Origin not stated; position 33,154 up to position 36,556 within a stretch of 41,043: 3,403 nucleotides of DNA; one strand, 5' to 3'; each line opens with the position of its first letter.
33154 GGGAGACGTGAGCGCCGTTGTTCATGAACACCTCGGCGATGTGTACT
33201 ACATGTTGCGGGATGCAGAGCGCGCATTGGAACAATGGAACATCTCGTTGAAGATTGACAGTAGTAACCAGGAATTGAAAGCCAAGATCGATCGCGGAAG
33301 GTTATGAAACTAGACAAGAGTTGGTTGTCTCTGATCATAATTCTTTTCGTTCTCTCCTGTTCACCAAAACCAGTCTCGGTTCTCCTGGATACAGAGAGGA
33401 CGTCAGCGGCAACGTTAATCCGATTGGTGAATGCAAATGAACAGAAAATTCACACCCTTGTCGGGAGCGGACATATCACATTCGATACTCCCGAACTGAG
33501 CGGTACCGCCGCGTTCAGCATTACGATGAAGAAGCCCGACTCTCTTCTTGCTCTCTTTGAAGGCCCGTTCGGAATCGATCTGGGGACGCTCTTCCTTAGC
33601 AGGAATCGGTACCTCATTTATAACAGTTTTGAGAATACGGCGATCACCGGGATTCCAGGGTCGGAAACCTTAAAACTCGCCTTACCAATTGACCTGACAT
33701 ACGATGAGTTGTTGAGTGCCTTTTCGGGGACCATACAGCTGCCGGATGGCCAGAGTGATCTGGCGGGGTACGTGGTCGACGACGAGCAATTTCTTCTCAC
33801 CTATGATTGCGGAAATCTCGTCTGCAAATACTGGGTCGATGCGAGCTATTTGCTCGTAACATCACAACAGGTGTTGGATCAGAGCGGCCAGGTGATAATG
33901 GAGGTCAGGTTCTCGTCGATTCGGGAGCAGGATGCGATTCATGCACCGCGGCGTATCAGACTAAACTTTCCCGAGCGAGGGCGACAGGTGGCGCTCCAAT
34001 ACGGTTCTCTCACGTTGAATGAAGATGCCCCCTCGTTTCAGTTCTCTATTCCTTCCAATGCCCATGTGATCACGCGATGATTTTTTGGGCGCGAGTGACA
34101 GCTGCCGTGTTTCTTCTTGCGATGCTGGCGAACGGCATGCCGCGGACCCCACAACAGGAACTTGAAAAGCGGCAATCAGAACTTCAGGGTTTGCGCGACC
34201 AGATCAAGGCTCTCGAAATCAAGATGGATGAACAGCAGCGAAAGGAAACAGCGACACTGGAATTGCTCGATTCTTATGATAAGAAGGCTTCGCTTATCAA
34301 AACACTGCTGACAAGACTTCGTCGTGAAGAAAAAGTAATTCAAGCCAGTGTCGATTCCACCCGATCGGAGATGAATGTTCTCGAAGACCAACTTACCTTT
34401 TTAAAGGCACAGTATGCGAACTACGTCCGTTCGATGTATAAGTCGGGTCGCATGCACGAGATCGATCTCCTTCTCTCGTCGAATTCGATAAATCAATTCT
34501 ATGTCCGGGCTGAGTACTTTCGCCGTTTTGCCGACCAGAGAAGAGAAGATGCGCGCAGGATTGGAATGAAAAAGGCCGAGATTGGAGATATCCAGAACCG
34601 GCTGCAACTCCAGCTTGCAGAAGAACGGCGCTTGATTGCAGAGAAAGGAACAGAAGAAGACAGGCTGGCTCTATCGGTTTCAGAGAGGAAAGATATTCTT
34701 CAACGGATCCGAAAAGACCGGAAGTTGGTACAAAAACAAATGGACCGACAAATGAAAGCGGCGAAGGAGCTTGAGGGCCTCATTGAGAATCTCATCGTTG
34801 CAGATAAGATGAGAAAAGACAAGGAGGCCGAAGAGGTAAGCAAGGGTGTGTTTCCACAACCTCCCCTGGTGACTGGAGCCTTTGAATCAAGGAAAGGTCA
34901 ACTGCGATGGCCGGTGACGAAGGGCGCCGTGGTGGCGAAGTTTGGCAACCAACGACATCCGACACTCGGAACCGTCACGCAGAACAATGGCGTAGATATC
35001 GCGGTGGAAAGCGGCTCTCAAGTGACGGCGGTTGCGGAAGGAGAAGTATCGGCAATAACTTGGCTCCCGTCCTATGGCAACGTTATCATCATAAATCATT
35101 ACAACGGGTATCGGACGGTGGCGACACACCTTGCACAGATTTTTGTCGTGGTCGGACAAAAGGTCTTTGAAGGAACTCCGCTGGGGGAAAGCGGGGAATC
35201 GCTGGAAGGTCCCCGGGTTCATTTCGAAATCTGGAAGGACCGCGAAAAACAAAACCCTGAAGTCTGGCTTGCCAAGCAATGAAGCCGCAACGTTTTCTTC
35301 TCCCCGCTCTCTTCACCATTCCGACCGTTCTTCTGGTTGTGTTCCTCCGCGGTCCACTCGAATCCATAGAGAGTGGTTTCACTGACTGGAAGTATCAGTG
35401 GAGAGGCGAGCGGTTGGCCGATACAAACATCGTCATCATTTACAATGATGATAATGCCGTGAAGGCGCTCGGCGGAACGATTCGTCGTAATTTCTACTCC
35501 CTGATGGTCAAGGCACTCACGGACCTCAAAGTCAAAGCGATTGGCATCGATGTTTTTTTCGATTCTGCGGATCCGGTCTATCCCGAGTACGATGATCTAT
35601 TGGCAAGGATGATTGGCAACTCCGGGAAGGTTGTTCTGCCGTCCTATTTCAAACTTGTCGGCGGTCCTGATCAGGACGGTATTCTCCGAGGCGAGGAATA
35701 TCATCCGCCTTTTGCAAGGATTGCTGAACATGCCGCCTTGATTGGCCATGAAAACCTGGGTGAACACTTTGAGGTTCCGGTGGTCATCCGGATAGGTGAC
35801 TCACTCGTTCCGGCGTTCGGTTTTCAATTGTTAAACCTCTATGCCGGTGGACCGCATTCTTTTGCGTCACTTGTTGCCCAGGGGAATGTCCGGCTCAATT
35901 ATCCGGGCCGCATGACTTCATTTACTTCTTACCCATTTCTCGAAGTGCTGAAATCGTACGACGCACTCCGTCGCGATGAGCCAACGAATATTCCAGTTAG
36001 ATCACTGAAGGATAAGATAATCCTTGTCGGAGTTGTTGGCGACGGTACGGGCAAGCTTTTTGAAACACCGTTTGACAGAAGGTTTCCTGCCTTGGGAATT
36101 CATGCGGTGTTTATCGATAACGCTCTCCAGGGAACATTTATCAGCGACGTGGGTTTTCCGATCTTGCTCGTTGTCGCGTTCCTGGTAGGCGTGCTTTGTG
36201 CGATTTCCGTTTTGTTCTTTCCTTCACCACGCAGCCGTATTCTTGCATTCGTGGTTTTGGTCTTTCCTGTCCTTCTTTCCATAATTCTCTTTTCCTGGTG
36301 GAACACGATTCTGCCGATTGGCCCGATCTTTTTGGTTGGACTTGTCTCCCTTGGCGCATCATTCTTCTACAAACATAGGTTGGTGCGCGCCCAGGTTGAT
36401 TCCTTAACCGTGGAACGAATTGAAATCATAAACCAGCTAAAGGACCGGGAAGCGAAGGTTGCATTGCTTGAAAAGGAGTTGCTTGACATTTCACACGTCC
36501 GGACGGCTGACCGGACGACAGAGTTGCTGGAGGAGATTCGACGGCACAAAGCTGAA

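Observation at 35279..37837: Sigma-54 enhancer-binding protein fused to a periplasmic CHASE2 sensor and anchored by four TM helices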

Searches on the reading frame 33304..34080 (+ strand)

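Call 3: search_protein_families(library=pfam, proteins=[window:33304-34080:+], max_evalue=0.1)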
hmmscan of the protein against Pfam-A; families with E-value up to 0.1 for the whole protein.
window:33304-34080:+ (258 aa): 2 families
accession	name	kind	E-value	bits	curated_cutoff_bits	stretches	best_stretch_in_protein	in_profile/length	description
PF14125.13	DUF4292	-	3.3e-22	79.6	23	1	48-256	3-209/209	Domain of unknown function (DUF4292)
PF17131.11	LolA_like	-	0.0023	18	30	1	175-247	105-177/184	Outer membrane lipoprotein-sorting protein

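Call 4: search_protein_families(library=ncbifam, proteins=[window:33304-34080:+], max_evalue=0.1)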
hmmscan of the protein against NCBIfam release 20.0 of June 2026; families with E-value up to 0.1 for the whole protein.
window:33304-34080:+ (258 aa): 1 family
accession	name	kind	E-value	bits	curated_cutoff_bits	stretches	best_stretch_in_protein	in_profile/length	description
NF053559.1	LolB1_Flavo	equivalog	1.1e-18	67.6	50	1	8-249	2-244/244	lipoprotein insertase outer membrane protein LolB1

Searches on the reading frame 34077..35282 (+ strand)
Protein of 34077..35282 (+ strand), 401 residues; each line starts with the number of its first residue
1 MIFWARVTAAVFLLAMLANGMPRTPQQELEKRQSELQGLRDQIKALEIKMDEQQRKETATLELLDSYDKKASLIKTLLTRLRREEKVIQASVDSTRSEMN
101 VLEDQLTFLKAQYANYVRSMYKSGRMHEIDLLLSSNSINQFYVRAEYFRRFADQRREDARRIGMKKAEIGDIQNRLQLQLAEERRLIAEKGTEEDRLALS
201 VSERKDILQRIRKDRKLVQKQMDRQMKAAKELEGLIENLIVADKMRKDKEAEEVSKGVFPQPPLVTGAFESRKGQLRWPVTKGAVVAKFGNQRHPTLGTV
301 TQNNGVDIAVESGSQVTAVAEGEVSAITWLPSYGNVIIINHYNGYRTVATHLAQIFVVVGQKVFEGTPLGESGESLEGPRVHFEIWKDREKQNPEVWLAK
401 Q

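Call 3: search_protein_families(library=pfam, proteins=[window:34077-35282:+], max_evalue=0.1)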
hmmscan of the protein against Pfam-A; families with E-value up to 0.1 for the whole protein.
window:34077-35282:+ (401 aa): 1 family
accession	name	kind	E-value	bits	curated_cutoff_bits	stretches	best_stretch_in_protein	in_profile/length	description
PF01551.29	Peptidase_M23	-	1.9e-24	86.1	28.7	1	302-394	2-96/96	Peptidase family M23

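Call 4: search_protein_families(library=ncbifam, proteins=[window:34077-35282:+], max_evalue=0.1)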
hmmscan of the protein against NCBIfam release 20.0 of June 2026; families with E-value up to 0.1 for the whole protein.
window:34077-35282:+ (401 aa): 18 families
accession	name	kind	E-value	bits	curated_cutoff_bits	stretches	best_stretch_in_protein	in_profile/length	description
NF008644.1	PRK11637.1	equivalog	2.6e-19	69.5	270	2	266-400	254-385/385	murein hydrolase activator EnvC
NF008652.0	PRK11649.1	equivalog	3e-18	65.7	341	1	272-394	280-406/439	murein DD-endopeptidase MepM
NF041208.1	celldiv_DipM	equivalog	2.7e-17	63.1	740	1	274-398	296-417/419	cell division endopeptidase DipM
NF050804.1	CellDivDipMCaul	equivalog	7.7e-17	61.3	900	1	270-385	501-613/634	cell division endopeptidase DipM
NF053825.1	PdgNdpepShyA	equivalog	2.6e-16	59.3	700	1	285-387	277-382/425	peptidoglycan DD-endopeptidase ShyA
NF053738.1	S2SprSpoIIQBc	equivalog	1.1e-14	54.7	250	1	300-400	119-225/232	stage II sporulation protein SpoIIQ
NF052336.1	PdgHdaseHSB100310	equivalog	3.7e-12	46.2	500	1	266-392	25-148/316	peptidoglycan hydrolase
NF040883.1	amid_act_ActS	equivalog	3e-11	43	375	1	275-386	116-221/242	amidase activator ActS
NF053824.1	PdgNdpepShyC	equivalog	4.5e-11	42.3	700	1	272-394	264-389/429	peptidoglycan DD-endopeptidase ShyC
NF008123.1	PRK10871.1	equivalog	8.3e-10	38.6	311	1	271-398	241-362/365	murein hydrolase activator NlpD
NF052530.1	Heli_ShapePgp3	exception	2.2e-09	36.9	300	1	284-393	148-259/270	peptidoglycan metallopeptidase Pgp3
NF047755.1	LIC_10271_M23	exception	3.3e-09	36.8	180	1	238-373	60-187/207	LIC_10271 family cell wall hydrolase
NF052529.1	PG_M23_Pgp6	exception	8.8e-08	31.2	600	1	230-400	262-434/452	peptidoglycan metallopeptidase Pgp6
NF047657.1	CellWlHdaseLepto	equivalog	1.8e-05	24.3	400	1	232-370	60-195/221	hypothetical protein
TIGR02169.1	SMC_prok_A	equivalog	0.0074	14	729.4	1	26-254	294-516/1165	chromosome segregation protein SMC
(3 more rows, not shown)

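Call 79: search_solved_structures(query=window:34077-35282:+, max_evalue=0.00001, show_alignments=2)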
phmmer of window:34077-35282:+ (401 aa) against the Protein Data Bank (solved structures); distinct sequences matched with E-value up to 0.00001: 25.
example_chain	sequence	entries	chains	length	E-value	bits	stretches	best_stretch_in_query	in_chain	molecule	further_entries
8i6o_E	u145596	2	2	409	1.2e-14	57.4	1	264-399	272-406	Membrane-bound metallopeptidase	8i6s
8c0j_B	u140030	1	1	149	3.3e-14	56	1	262-399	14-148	Murein hydrolase activator EnvC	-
4bh5_A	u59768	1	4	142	2.1e-13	53.3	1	266-399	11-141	MUREIN HYDROLASE ACTIVATOR ENVC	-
8hd0_E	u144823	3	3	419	3.5e-13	52.6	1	33-399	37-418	Murein hydrolase activator EnvC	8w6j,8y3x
6tpi_A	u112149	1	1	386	4e-13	52.4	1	34-399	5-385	Murein hydrolase activator EnvC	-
7qrl_C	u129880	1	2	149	5.3e-13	52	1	268-385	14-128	DipM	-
7qrl_A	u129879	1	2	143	5.3e-13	52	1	269-385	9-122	DipM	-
2gu1_A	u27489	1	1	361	2.2e-12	50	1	277-386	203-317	Zinc peptidase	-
6ue4_A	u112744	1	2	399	1.3e-11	47.4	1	276-385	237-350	ShyA endopeptidase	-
6u2a_A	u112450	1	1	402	1.3e-11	47.4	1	276-385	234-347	ShyA endopeptidase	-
8tzk_E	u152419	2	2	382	9.4e-11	44.6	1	32-399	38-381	Peptidase M23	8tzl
5j1l_A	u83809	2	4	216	6.7e-10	41.8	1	284-386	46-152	ToxR-activated gene (TagE)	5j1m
3slu_A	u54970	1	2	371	4.5e-09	39.1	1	279-394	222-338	M23 peptidase domain protein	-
6muk_A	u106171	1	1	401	5.2e-09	38.9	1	279-394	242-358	Peptidase M23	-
9m7n_A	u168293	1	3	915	2e-08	37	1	274-386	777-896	Gp16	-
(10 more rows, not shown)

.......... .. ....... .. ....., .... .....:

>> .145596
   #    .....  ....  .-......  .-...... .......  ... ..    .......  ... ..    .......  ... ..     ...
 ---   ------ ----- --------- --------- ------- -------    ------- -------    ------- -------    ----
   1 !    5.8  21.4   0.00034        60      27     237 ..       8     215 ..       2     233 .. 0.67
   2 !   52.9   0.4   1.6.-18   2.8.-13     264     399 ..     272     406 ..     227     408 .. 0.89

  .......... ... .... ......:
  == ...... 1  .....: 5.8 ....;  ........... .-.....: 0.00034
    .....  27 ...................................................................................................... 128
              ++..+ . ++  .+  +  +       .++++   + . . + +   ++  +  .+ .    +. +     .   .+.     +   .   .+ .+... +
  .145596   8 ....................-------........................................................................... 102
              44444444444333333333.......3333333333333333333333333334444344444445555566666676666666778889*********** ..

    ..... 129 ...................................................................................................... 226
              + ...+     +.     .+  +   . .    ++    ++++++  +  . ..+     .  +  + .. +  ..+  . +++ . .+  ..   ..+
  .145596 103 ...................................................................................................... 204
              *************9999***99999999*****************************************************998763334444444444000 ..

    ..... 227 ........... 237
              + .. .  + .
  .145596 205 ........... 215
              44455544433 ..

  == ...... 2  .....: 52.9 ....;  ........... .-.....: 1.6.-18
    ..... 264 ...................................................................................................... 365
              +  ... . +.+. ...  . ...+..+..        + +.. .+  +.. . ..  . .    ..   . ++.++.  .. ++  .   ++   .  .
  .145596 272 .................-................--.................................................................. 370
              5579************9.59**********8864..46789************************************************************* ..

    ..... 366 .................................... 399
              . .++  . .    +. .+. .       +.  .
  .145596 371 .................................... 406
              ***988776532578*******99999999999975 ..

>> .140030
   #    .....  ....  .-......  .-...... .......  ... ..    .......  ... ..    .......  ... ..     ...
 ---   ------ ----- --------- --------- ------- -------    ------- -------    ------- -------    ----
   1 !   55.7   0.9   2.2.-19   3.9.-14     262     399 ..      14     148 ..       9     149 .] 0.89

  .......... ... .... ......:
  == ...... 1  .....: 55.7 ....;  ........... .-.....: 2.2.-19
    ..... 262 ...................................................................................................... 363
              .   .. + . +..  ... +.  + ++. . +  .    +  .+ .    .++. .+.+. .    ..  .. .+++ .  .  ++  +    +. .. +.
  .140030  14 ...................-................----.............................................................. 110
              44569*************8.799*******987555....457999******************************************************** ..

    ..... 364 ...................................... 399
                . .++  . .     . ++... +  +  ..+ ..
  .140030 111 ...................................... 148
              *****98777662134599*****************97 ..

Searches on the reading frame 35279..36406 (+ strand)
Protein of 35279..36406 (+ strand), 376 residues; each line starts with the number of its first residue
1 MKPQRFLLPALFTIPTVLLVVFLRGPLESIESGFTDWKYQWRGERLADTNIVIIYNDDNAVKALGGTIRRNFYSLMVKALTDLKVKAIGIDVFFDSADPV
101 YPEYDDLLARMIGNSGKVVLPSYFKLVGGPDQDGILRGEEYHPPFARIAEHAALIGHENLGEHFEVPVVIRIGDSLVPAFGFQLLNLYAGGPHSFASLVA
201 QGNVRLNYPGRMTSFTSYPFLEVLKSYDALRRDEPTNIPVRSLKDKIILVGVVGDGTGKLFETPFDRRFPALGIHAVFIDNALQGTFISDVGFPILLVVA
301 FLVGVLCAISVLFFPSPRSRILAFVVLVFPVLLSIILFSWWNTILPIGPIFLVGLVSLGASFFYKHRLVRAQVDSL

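Call 44: find_homologous_proteins(query=window:35279-36406:+, max_evalue=0.00001)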
Query seq(376 aa) (376 aa): 1 proteins with E <= 0.00001 among 8000 candidates.
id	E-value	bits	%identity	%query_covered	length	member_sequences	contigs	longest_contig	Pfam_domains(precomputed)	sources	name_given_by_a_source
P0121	6.3e-54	202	42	68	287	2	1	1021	PF05226.17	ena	-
